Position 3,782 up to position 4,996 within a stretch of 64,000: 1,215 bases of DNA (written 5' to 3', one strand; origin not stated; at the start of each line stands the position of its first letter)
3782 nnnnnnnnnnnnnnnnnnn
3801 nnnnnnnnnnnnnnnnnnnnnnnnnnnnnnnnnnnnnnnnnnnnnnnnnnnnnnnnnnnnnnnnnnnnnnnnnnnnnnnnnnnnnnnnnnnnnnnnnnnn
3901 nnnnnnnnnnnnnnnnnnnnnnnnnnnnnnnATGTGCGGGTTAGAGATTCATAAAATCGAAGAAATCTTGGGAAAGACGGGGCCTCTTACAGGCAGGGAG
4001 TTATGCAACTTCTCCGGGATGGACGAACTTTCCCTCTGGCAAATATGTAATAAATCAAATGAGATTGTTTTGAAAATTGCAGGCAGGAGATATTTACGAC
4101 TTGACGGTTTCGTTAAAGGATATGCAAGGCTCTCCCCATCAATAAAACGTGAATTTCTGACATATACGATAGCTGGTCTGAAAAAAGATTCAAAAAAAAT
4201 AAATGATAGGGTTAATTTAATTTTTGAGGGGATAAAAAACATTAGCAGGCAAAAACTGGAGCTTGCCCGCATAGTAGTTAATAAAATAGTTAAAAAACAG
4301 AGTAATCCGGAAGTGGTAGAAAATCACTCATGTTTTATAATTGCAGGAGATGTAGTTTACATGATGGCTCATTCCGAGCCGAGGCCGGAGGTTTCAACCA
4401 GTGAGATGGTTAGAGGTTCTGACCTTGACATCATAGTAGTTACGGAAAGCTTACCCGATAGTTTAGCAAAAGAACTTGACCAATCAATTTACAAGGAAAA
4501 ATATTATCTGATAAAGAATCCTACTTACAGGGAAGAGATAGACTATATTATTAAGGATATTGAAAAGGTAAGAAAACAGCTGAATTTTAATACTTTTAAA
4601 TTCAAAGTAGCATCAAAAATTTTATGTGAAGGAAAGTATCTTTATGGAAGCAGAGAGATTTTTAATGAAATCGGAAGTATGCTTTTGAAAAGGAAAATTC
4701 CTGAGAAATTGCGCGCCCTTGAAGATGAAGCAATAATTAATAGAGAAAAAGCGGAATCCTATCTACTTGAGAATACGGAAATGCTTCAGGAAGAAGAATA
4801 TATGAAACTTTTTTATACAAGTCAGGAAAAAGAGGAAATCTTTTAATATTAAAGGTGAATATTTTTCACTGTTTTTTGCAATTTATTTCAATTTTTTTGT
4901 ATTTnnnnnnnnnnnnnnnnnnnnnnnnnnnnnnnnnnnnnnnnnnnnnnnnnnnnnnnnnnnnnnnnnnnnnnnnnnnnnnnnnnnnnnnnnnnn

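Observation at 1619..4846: Candidate 'split GlmU': acetyltransferase-only LbH gene + glmM + an unknown Pol-beta-type nucleotidyltransferase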

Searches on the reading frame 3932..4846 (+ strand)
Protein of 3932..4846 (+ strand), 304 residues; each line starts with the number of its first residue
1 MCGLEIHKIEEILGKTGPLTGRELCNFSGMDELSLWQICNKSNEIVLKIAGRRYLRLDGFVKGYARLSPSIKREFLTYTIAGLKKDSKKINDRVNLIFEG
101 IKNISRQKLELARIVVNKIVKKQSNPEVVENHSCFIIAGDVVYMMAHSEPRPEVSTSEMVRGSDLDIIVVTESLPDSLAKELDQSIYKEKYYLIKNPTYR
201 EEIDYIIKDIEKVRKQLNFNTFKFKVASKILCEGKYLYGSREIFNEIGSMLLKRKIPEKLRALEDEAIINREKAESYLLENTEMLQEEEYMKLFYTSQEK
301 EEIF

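Call 3: search_protein_families(library=pfam, proteins=[window:3932-4846:+], max_evalue=0.1)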
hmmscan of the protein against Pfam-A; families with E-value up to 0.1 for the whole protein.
window:3932-4846:+ (304 aa): 0 families

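Call 4: search_protein_families(library=ncbifam, proteins=[window:3932-4846:+], max_evalue=0.1)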
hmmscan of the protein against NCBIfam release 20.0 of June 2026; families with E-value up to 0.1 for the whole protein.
window:3932-4846:+ (304 aa): 0 families

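Call 8: find_homologous_proteins(query=window:3932-4843:+, max_evalue=0.001)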
Query window:3932-4843:+ (304 aa): 2031 proteins with E <= 0.001 among 3616 candidates; the best 120 are listed.
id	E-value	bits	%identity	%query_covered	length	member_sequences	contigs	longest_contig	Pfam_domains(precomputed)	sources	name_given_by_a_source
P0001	3.2e-190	649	98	100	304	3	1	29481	-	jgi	-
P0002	8.3e-142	490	76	98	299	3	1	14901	-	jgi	jgi:hypothetical protein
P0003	4.7e-135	468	73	98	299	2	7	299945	-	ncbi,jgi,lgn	jgi:hypothetical protein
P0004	1.5e-128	446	70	97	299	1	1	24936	-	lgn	-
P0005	1.5e-125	437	68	98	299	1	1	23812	-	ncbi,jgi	-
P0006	1.0e-124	434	69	98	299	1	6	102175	-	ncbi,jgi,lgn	jgi:vacuolar-type H+-ATPase subunit F/Vma7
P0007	1.1e-124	434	69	98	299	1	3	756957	-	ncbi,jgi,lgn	-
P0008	2.5e-124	433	67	98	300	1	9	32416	-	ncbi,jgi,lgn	-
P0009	1.4e-123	430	69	98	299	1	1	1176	-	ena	-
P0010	3.9e-122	425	65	98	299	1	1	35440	-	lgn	-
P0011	4.8e-122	425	65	98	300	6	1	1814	-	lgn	-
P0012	2.4e-121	423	66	98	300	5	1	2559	-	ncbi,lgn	-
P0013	1.8e-120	420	67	98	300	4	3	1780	-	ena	-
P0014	4.0e-120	419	65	98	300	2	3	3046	-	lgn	-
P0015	9.3e-119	414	64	98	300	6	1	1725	-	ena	-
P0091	3.8e-94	334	53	97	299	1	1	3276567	-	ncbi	ncbi:UNVERIFIED_CONTAM: hypothetical protein Cloal_3193 [Acetivibrio alkalicellulosi]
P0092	4.0e-94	333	55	98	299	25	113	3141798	-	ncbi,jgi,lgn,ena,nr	ncbi:MAG: hypothetical protein ACOX86_00075 [Pelotomaculaceae bacterium]|jgi:hypothetical protein|nr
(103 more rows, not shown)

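Call 9: search_solved_structures(query=window:3932-4843:+, max_evalue=10)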
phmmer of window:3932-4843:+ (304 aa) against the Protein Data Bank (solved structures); distinct sequences matched with E-value up to 10: 1.
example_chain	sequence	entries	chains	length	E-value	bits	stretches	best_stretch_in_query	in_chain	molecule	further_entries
9had_C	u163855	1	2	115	0.5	13.2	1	250-303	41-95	DerF21_binder10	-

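Call 14: find_encoding_contigs(protein=P0091, flank=8000, max_places=2)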
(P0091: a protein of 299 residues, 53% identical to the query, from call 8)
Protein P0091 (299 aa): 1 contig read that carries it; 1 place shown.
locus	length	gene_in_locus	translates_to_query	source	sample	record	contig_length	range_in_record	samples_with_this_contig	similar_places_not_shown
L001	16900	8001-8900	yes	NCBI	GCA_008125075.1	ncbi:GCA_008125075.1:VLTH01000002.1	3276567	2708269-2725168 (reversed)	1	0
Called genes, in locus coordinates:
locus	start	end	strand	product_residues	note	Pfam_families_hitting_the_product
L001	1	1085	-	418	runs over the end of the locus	PF00535:Glycos_transf_2, PF13641:Glyco_tranf_2_3, PF13632:Glyco_trans_2_3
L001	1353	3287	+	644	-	PF00723:Glyco_hydro_15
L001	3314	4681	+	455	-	PF18073:Zn_ribbon_LapB, PF13481:AAA_25, PF03796:DnaB_C (weak), PF06745:ATPase, PF08423:Rad51 (weak), PF23442:DUF7125 (weak), PF05362:Lon_C, PF13541:ChlI, +2 more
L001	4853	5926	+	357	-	PF02457:DAC, PF10635:DisA-linker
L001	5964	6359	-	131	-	-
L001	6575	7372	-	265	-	PF01171:ATP_bind_3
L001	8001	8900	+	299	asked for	-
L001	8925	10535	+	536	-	PF01232:Mannitol_dh, PF08125:Mannitol_dh_C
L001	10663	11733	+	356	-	PF03786:UxuA, PF01261:AP_endonuc_2 (weak)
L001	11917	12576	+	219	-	PF01081:Aldolase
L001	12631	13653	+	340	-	PF00294:PfkB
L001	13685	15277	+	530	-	PF00072:Response_reg, PF12833:HTH_18, PF00165:HTH_AraC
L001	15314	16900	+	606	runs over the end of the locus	PF00672:HAMP (weak), PF06580:His_kinase, PF02518:HATPase_c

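Call 15: find_encoding_contigs(protein=P0092, flank=8000, max_places=3)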
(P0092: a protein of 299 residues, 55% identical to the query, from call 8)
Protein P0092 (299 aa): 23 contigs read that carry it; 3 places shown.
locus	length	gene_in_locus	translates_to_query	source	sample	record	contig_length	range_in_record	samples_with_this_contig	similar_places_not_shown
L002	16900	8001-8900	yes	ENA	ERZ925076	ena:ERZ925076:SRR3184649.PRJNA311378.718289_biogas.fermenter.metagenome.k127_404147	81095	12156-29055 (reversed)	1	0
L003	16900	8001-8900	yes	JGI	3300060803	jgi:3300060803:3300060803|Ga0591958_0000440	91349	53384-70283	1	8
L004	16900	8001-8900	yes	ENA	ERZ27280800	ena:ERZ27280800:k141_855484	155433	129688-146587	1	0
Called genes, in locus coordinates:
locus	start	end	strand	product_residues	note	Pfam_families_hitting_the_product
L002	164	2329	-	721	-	PF11369:DUF3160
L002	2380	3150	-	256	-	PF13938:DUF4213, PF04016:DUF364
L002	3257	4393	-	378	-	PF13439:Glyco_transf_4, PF13579:Glyco_trans_4_4, PF00534:Glycos_transf_1, PF13692:Glyco_trans_1_4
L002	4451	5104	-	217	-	PF05949:DUF881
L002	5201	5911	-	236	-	PF05949:DUF881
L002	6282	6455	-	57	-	-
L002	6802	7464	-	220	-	-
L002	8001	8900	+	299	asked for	-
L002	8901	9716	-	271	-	PF01182:Glucosamine_iso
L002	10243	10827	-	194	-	-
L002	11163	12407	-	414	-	PF00083:Sugar_tr, PF06609:TRI12 (weak), PF07690:MFS_1, PF13347:MFS_2 (faint), PF07690:MFS_1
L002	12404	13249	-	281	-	PF01797:Y1_Tnp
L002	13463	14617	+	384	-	PF12832:MFS_1_like (faint), PF00083:Sugar_tr, PF07690:MFS_1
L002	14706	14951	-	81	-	-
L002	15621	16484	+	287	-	PF00165:HTH_AraC (faint), PF12833:HTH_18, PF06445:GyrI-like, PF14526:Cass2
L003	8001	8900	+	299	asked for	-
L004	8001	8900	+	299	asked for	-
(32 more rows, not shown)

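Call 16: find_encoding_contigs(protein=P0007, flank=8000, max_places=2)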
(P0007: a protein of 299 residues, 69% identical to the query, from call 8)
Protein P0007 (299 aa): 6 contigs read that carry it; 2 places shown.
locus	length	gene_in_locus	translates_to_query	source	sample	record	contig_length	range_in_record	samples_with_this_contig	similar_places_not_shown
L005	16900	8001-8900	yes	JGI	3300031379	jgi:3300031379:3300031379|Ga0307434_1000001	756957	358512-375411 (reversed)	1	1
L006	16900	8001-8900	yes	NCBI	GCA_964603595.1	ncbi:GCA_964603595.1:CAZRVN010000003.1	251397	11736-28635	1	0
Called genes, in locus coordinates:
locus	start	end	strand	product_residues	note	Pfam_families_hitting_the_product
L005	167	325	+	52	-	PF01176:eIF-1a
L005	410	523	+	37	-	PF00444:Ribosomal_L36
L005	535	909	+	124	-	PF00416:Ribosomal_S13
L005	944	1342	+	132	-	PF00411:Ribosomal_S11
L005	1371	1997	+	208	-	PF00163:Ribosomal_S4, PF01479:S4, PF13275:S4_2 (weak)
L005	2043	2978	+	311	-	PF01193:RNA_pol_L, PF01000:RNA_pol_A_bac, PF03118:RNA_pol_A_CTD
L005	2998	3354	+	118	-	PF01196:Ribosomal_L17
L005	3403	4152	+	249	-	PF01416:PseudoU_synth_1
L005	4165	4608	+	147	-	PF00572:Ribosomal_L13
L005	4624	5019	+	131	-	PF00380:Ribosomal_S9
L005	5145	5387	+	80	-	-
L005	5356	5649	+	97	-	-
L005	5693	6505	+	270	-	PF25084:LbH_EIF2B, PF00132:Hexapep (weak), PF25087:GMPPB_C, PF00132:Hexapep (weak)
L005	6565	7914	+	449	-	PF02878:PGM_PMM_I, PF02879:PGM_PMM_II, PF02880:PGM_PMM_III, PF00408:PGM_PMM_IV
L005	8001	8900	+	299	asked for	-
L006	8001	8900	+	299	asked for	-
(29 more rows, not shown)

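Call 18: find_related_loci(query=A1, collection=genome_contigs, flank=10000)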
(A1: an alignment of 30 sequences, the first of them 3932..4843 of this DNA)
Query A1 (304 aa) in genome_contigs; peptide patterns used: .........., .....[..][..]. (x = any residue, [..] = any of these).
600 stretches matched a pattern (row limit reached: there are more); 299 encode a relative of the query (tblastn E <= 1e-3); the best 80 are kept; 80 distinct loci.
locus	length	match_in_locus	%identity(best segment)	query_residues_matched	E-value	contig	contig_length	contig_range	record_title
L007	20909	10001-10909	69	2-304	6e-133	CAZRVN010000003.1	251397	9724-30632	MAG TPA_asm: uncultured Actinomycetota bacterium isolate binchicken_co196_218 genome assembly, contig: NODE_5_length_251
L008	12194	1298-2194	63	6-304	1e-116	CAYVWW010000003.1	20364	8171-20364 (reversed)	MAG TPA_asm: uncultured Actinomycetota bacterium isolate binchicken_co116_268 genome assembly, contig: NODE_2537_length_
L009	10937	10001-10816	62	1-272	1e-110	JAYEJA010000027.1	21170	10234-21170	MAG: Actinomycetota bacterium isolate MAG176 MAG176_27, whole genome shotgun sequence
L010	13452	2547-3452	56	1-304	4e-108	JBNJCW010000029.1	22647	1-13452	MAG: Actinomycetota bacterium isolate Y23_7dBSe1.bin.150 NODE_1619_length_22647_cov_16.738913, whole genome shotgun sequ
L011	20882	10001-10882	58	11-304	2e-107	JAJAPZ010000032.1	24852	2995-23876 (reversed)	MAG: Candidatus Obscuribacterium magneticum isolate DUR003 NODE_32_length_24852, whole genome shotgun sequence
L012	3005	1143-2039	57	6-304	1e-110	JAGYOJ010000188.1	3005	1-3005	MAG: Actinomycetota bacterium isolate M55B165 188, whole genome shotgun sequence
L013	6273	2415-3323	54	2-304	7e-102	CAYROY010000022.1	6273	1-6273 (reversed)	MAG TPA_asm: uncultured Actinomycetota bacterium isolate SRP067234_co1_328 genome assembly, contig: k99_522945, whole ge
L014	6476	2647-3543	54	6-304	2e-101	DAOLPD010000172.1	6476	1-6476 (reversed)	MAG TPA_asm: Bacillota bacterium isolate AMR_MDS_4744 NODE_12342_length_6476_cov_5.916524, whole genome shotgun sequence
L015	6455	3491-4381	54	8-304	6e-101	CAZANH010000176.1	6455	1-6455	MAG TPA_asm: uncultured Eubacteriales bacterium isolate SRP067234_co1_28 genome assembly, contig: k99_795253, whole geno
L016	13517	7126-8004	53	12-304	5e-102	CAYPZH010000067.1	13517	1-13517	MAG TPA_asm: uncultured Actinomycetota bacterium isolate binchicken_co7_176 genome assembly, contig: NODE_5725_length_13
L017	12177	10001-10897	54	5-303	5e-100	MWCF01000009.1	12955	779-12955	MAG: Elusimicrobia bacterium ADurb.Bin231 BWY26_contig000009, whole genome shotgun sequence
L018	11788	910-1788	55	12-304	2e-99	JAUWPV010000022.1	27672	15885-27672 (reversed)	MAG: Bacillota bacterium isolate CSMAG_2485 CSMAG_2485_k141_864694_length_27672_cov_27.5606, whole genome shotgun sequen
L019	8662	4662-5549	52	9-304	4e-99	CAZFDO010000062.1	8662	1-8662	MAG TPA_asm: uncultured Clostridia bacterium isolate SRP256446_co1_94 genome assembly, contig: NODE_4693_length_8662_cov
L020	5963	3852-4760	53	2-304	4e-99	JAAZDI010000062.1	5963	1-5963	MAG: Syntrophomonadaceae bacterium isolate AS09scLD_122 77307_AS09, whole genome shotgun sequence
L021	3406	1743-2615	54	6-296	7e-101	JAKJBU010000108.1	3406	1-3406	MAG: Bacillota bacterium isolate UR.bin184 NODE_108_length_3406_cov_16.300391, whole genome shotgun sequence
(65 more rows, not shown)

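Call 20: predict_structure(alignment_id=A1)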
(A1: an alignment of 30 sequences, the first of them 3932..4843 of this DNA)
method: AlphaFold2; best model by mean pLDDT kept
length: 304 residues; sequences in the alignment: 30
mean_pLDDT: 91.5   pTM: 0.86
mean pLDDT of the five models: 91.5, 89.9, 88.4, 87.5, 85.4
residues with pLDDT >= 90: 236; 70-90: 56; 50-70: 9; < 50: 3
segments of 3 or more residues with pLDDT < 50: none
pLDDT, mean of each block of 10 residues (from residue 1): 81 96 95 94 96 88 84 93 97 95 95 97 97 96 88 79 91 97 96 90 94 96 93 97 98 98 95 93 80 71 50
secondary structure, 60 per line:
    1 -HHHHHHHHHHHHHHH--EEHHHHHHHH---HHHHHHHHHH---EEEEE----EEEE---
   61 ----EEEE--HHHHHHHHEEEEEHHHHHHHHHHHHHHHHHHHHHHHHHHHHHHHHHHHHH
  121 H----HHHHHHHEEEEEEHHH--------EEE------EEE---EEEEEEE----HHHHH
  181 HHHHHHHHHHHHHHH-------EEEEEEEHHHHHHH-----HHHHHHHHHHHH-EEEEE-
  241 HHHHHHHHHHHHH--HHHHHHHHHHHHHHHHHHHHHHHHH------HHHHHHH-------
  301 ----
elements in order: H2-16 H21-28 H32-41 E45-49 E54-57 E65-68 H71-78 E79-83 H84-121 H126-132 E133-138 E150-152 E159-161 E165-171 H176-195 E203-209 H210-216 H222-233 E235-239 H241-253 H256-280 H287-293

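Call 24: fold_search(model_id=the predicted structure, library=pdb)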
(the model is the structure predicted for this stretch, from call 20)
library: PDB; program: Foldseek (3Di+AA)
matches with E <= 10: 462; with E <= 0.001: 0
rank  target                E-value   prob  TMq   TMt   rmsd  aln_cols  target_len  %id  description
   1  7ae9_H                4.1e-02  0.93  0.25  0.48   7.8       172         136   16  Crystal structure of mono-AMPylated HEPN(R46E) toxin in complex with MNT antitoxin (released 2020-12-30)
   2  6yx5_B                4.9e-02  0.75  0.28  0.26  14.1       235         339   13  Structure of DrrA from Legionella pneumophilia in complex with human Rab8a (released 2020-12-23)
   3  6sxj                  5.1e-02  0.85  0.27  0.32   9.8       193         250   14  Crystal structure of spectinomycin adenyltransferase AAD(9) from Enterococcus faecialis (released 2020-04-15)
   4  1v4a                  7.2e-02  0.95  0.36  0.27   5.3       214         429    8  Structure of the N-terminal Domain of Escherichia coli Glutamine Synthetase adenylyltransferase (released 2004-07-27)
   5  8xeo_A                8.5e-02  0.93  0.23  0.57   4.6       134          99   13  Crystal structure of MNT antitoxin (released 2024-12-18)
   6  8xeh_E                9.4e-02  0.97  0.23  0.58   4.5       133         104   13  Crystal structure of HEPN-MNT complex (released 2024-12-18)
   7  8xeo_B                1.0e-01  0.97  0.25  0.62   4.0       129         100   12  Crystal structure of MNT antitoxin (released 2024-12-18)
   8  2rff                  1.2e-01  0.93  0.22  0.53   5.5       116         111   16  Crystal structure of a putative nucleotidyltransferase (NP_343093.1) from Sulfolobus solfataricus at 1.40 A resolution (released 2007-10-16)
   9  9dbh_D                1.3e-01  0.97  0.21  0.30   4.1       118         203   12  Structure of Hailong HalB in complex with oligodeoxyadenylate (released 2025-05-07)
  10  6xz0                  1.4e-01  0.75  0.27  0.33   9.9       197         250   14  Crystal structure of spectinomycin adenyltransferase AAD(9) from Enterococcus faecialis with spectinomycin (released 2020-04-15)
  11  6xxq_A                2.2e-01  0.57  0.27  0.32  12.2       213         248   12  Crystal structure of spectinomycin adenyltransferase AAD(9) from Enterococcus faecialis with ATP and spectinomycin (released 2020-04-15)
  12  3nku_B                2.4e-01  0.38  0.24  0.34  13.1       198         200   10  Crystal structure of the N-terminal domain of DrrA/SidM from Legionella pneumophila (released 2010-08-04)
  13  9dbj_F                2.6e-01  0.90  0.22  0.30   4.7       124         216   11  Structure of Hailong HalB R164A mutant with non-hydrolyzable dATP (released 2025-05-07)
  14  9dbi_A                2.7e-01  0.85  0.22  0.29   5.9       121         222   12  Structure of Hailong HalB D21A/D23A mutant (released 2025-05-07)
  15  2y9j_Y                2.7e-01  0.15  0.18  0.28  18.0       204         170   10  THREE-DIMENSIONAL MODEL OF SALMONELLA'S NEEDLE COMPLEX AT SUBNANOMETER RESOLUTION (released 2011-03-23)
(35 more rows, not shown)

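Call 25: search_protein_representatives(alignment_id=A1)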
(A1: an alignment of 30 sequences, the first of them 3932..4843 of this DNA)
Query: 30 sequences, 299 profile positions. Proteins with E-value up to 0.001 (for the whole library): 231; up to 1e-10: 181; up to 1e-30: 99. The best 150 are listed.
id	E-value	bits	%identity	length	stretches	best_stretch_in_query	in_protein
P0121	5.2e-132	456.3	-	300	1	1-299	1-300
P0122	1.6e-125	435.0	-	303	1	2-299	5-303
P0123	2.2e-114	398.4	-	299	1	1-299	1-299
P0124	3.0e-111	388.1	-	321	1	3-298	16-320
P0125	5.0e-102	357.9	-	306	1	4-299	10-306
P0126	8.5e-102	357.1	-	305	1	2-299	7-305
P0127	1.3e-101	356.5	-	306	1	2-298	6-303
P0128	6.9e-100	350.8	-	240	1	57-290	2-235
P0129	1.1e-99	350.1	-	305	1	2-296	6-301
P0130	1.5e-99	349.7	-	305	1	2-298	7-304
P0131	3.0e-98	345.5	-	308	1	3-299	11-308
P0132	2.8e-95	335.7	-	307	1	7-299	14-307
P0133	8.5e-95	334.1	-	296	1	5-299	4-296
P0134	2.3e-92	326.1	-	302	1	4-298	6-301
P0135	2.7e-91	322.6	-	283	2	3-253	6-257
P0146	4.5e-75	269.4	-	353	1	3-219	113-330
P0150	3.5e-73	263.2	-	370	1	2-297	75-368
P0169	5.9e-56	206.6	-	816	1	2-290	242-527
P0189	8.6e-46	173.2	-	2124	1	1-294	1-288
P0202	2.0e-37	145.7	-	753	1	2-145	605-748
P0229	6.3e-28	114.6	-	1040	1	8-290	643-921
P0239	8.1e-25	104.4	-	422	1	12-278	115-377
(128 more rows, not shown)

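Call 27: search_protein_families(library=pfam, proteins=[P0169, P0229, P0202, P0239, P0150, P0146, P0189], max_evalue=0.001)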
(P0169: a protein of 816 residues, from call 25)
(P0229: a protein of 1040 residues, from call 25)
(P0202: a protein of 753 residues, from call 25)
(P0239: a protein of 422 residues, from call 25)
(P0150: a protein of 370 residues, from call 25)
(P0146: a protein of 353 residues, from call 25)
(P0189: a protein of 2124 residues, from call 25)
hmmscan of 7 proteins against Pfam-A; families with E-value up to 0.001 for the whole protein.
P0169 (816 aa): 0 families

P0229 (1040 aa): 0 families

P0202 (753 aa): 4 families
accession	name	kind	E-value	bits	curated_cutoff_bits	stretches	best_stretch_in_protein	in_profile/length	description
PF02878.22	PGM_PMM_I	-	7e-26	91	22.5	1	38-170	5-130/138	Phosphoglucomutase/phosphomannomutase, alpha/beta/alpha domain I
PF02880.22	PGM_PMM_III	-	6.8e-20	71.8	20.7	1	348-458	2-112/115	Phosphoglucomutase/phosphomannomutase, alpha/beta/alpha domain III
PF02879.22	PGM_PMM_II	-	2.2e-13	51.1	29.3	1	250-337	16-100/103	Phosphoglucomutase/phosphomannomutase, alpha/beta/alpha domain II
PF00408.26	PGM_PMM_IV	-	0.0001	22.7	23.1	1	502-557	25-66/68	Phosphoglucomutase/phosphomannomutase, C-terminal domain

P0239 (422 aa): 0 families

P0150 (370 aa): 0 families

P0146 (353 aa): 0 families

P0189 (2124 aa): 2 families
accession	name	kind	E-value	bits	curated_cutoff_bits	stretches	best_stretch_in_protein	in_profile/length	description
PF08323.17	Glyco_transf_5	-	2.1e-13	51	22.7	1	1508-1764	3-226/239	Starch synthase catalytic domain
PF13328.12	HD_4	-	1.1e-06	28.9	27.2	1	501-653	5-153/156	HD domain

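Call 46: search_protein_families(library=ncbifam, proteins=[L010:4374-5315:+], max_evalue=0.01)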
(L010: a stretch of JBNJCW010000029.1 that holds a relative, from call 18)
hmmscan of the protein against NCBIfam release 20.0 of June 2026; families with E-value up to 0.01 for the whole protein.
L010:4374-5315:+ (313 aa): 3 families
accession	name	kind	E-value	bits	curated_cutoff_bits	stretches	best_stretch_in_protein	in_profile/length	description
TIGR01826.1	CofD_related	subfamily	3.7e-111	371.5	196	1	7-309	1-306/310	uridine diphosphate-N-acetylglucosamine-binding protein YvcK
TIGR04357.1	CofD_rel_GAK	hypoth_equivalog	3.2e-36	125.5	340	2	86-309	133-367/368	GAK system CofD-like protein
TIGR01819.1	F420_cofD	equivalog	1.7e-05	23.9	257.45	1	164-216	174-224/301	2-phospho-L-lactate transferase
